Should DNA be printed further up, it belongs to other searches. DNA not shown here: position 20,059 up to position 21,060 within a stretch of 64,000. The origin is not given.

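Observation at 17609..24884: Divergent chaperone/usher-like surface-fibre locus built from uncharacterised Bacteroidota proteins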

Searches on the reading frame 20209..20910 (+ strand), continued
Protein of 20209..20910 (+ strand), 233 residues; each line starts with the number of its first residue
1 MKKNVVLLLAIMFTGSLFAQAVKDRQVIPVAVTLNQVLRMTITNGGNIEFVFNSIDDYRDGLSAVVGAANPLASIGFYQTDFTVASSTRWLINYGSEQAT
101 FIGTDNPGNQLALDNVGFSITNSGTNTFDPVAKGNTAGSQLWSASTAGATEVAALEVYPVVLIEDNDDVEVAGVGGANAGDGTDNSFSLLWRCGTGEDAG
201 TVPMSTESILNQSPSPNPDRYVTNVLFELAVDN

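Call 76: find_encoding_contigs(protein=P0356, flank=8000, max_places=2)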
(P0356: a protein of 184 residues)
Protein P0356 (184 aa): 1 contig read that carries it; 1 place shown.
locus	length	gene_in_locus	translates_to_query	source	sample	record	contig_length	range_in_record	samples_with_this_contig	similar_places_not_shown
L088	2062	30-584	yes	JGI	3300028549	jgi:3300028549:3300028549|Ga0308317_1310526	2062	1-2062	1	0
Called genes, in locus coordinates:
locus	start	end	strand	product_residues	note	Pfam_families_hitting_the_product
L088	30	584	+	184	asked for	-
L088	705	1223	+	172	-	-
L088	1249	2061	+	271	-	?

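Call 89: find_encoding_contigs(protein=P0150, flank=3000, max_places=4)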
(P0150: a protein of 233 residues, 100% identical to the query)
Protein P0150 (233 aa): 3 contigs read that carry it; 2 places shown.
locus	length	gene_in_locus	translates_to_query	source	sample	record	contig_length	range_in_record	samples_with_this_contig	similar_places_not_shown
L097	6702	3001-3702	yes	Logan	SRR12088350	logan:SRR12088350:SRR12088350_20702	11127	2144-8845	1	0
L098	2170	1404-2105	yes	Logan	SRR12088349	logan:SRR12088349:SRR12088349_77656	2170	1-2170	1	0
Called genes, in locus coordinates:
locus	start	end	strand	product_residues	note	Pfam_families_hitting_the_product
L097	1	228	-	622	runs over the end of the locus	PF01642:MM_CoA_mutase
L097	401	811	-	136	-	-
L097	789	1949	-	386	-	-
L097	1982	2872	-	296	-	-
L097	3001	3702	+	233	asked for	-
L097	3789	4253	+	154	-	-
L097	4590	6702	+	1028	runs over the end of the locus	PF13620:CarboxypepD_reg (faint), PF17210:SdrD_B (weak)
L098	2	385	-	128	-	?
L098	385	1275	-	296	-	-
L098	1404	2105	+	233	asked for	-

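Call 92: list_cluster_members(proteins=[P0357, P0295, P0349, P0381, P0303, P0308, P0336, P0300, P0313, P0317])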
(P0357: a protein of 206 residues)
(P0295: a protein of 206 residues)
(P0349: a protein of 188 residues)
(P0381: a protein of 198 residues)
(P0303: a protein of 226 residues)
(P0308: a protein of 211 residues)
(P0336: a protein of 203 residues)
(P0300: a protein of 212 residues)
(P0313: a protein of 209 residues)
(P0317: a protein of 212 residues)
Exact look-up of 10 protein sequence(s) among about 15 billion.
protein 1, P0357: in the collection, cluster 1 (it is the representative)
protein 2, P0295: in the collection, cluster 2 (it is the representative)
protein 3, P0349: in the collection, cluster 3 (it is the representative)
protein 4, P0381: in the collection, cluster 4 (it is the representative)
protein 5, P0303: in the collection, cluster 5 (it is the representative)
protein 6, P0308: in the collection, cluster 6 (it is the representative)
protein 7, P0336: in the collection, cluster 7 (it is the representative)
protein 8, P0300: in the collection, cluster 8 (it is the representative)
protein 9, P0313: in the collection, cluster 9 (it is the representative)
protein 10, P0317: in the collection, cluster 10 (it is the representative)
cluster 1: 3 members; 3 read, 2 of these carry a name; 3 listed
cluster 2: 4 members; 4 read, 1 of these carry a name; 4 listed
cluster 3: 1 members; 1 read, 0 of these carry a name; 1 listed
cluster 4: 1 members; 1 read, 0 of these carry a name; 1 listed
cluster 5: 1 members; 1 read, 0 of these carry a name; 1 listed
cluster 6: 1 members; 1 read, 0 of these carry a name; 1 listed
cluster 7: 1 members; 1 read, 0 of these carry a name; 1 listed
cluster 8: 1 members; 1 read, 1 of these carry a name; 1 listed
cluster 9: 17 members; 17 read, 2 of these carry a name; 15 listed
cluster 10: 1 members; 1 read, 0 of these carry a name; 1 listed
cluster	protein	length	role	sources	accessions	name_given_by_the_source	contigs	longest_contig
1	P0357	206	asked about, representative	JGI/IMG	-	hypothetical protein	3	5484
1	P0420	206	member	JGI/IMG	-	hypothetical protein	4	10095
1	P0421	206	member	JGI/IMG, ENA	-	-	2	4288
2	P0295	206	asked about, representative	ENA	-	-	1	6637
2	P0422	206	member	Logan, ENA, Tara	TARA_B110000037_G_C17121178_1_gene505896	strand:- start:3584 stop:4204 length:621 start_codon:yes stop_codon:yes gene_type:complete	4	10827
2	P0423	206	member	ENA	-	-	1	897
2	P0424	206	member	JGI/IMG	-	-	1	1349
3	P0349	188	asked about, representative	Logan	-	-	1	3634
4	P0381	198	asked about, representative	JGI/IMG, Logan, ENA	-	-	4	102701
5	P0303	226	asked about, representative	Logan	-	-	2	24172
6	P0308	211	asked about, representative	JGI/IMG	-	-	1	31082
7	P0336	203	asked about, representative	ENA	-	-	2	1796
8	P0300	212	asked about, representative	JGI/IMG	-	hypothetical protein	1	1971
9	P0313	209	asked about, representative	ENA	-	-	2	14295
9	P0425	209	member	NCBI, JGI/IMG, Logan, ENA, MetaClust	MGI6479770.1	MAG: hypothetical protein ACOX0M_10075 [Salinivirgaceae bacterium] | hypothetical protein | \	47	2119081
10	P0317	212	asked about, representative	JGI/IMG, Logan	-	-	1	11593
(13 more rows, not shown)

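Call 93: find_encoding_contigs(protein=P0381, flank=9000, max_places=1)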
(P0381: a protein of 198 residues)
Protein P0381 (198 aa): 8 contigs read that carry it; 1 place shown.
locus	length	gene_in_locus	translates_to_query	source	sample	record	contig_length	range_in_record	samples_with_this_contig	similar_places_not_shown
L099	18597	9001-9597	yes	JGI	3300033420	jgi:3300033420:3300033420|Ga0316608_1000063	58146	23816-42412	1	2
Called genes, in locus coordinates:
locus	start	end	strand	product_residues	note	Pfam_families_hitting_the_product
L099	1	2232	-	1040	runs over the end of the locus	PF02384:N6_Mtase, PF20473:MmeI_Mtase (weak), PF07669:Eco57I, PF02384:N6_Mtase (weak)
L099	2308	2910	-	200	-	PF01063:Aminotran_4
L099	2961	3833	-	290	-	PF05368:NmrA, PF13460:NAD_binding_10 (weak)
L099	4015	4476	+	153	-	PF02629:CoA_binding, PF13380:CoA_binding_2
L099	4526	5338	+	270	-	PF01416:PseudoU_synth_1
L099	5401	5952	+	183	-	PF08534:Redoxin, PF00255:GSHPx, PF00578:AhpC-TSA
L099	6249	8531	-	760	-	PF13328:HD_4, PF04607:RelA_SpoT, PF02824:TGS, PF28438:RelA_RIS, PF13291:ACT_4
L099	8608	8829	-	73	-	-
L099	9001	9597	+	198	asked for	-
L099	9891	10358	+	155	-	-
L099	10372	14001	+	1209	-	PF00691:OmpA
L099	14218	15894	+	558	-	PF00082:Peptidase_S8, PF18962:Por_Secre_tail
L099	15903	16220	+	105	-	-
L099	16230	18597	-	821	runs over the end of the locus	PF13620:CarboxypepD_reg, PF13715:CarbopepD_reg_2, PF07715:Plug (weak), PF00593:TonB_dep_Rec_b-barrel, PF14905:OMP_b-brl_3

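Call 94: find_encoding_contigs(protein=P0308, flank=9000, max_places=1)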
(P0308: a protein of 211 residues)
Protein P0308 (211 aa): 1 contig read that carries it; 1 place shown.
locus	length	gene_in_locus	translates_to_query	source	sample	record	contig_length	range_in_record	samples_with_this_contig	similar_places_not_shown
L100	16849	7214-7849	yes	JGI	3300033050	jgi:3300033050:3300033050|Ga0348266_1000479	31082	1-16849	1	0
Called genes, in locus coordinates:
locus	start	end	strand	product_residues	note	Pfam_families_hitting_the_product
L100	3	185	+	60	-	?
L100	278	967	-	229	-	PF01209:Ubie_methyltran, PF05148:Methyltransf_8 (weak), PF08003:Methyltransf_9 (faint), PF13489:Methyltransf_23, PF13847:Methyltransf_31, PF08241:Methyltransf_11, PF08242:Methyltransf_12, PF13649:Methyltransf_25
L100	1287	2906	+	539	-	PF13414:TPR_11 (faint), PF13371:TPR_9 (faint), PF13431:TPR_17 (faint), PF00515:TPR_1 (weak), PF07719:TPR_2 (faint), PF13181:TPR_8 (faint)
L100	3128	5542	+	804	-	PF13424:TPR_12 (faint), PF13431:TPR_17 (faint), PF13432:TPR_16 (faint), PF07719:TPR_2 (faint), PF13181:TPR_8 (faint), PF13371:TPR_9 (faint), PF00515:TPR_1, PF13414:TPR_11, +4 more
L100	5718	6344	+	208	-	-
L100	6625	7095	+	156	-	-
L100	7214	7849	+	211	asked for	-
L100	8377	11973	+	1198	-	-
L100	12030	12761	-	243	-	-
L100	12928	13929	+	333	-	PF00691:OmpA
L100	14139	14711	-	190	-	PF01467:CTP_transf_like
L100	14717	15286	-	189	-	PF00625:Guanylate_kin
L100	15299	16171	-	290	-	PF03755:YicC-like_N, PF08340:YicC-like_C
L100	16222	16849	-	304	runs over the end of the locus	PF00892:EamA, PF03151:TPT (faint), PF00892:EamA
